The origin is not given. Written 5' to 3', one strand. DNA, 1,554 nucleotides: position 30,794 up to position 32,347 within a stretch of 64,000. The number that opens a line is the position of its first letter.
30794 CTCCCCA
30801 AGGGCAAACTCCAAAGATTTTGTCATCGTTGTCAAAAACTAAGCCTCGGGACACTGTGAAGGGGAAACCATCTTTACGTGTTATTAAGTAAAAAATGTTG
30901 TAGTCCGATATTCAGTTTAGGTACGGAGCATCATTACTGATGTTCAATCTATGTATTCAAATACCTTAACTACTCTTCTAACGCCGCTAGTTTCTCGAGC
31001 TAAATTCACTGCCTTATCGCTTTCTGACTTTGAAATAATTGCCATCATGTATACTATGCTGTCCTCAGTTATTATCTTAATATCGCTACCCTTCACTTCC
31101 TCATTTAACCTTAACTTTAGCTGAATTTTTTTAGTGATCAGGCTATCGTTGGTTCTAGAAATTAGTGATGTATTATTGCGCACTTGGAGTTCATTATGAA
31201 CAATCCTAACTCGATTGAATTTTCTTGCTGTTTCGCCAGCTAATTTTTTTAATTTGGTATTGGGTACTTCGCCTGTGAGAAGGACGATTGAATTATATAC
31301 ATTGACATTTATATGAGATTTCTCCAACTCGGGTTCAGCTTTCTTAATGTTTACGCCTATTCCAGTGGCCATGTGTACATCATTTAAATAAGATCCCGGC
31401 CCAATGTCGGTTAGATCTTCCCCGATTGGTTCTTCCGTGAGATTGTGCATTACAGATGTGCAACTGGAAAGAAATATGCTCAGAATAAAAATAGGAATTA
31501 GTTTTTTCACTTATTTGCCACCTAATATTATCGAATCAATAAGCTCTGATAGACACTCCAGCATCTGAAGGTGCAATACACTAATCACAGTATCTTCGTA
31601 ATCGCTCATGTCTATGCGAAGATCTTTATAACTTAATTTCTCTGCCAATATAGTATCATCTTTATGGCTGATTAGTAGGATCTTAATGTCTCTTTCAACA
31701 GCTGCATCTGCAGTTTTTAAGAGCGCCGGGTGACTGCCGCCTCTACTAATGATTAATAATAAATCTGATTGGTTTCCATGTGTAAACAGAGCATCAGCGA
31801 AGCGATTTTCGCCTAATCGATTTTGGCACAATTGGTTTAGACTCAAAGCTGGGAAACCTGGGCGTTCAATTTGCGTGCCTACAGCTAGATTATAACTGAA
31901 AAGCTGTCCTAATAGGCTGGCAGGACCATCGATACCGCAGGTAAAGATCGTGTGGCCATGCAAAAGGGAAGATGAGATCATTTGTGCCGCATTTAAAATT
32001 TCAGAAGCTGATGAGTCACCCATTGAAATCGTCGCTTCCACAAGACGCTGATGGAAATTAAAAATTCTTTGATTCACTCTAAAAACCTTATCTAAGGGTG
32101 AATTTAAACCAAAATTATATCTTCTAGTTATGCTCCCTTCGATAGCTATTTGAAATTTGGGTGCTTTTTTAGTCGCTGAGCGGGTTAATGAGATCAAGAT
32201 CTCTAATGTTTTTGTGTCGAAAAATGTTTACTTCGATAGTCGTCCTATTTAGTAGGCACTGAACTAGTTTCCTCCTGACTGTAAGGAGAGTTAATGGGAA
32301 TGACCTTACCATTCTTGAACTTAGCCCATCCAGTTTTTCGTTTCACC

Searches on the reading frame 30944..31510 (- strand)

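Call 24: search_protein_families(library=pfam, proteins=[window:30944-31510:-], max_evalue=0.00001)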
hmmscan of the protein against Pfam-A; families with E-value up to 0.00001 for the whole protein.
window:30944-31510:- (188 aa): 1 family
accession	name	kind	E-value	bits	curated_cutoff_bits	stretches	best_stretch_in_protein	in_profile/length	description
PF04972.22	BON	-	3.5e-21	75.7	27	2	57-112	15-69/69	BON domain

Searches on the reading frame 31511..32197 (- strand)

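Call 24: search_protein_families(library=pfam, proteins=[window:31511-32197:-], max_evalue=0.00001)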
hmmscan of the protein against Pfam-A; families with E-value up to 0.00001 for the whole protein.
window:31511-32197:- (228 aa): 1 family
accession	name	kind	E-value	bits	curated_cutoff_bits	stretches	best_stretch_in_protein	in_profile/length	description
PF13580.11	SIS_2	-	1.2e-09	38.7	27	1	59-173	13-133/138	SIS domain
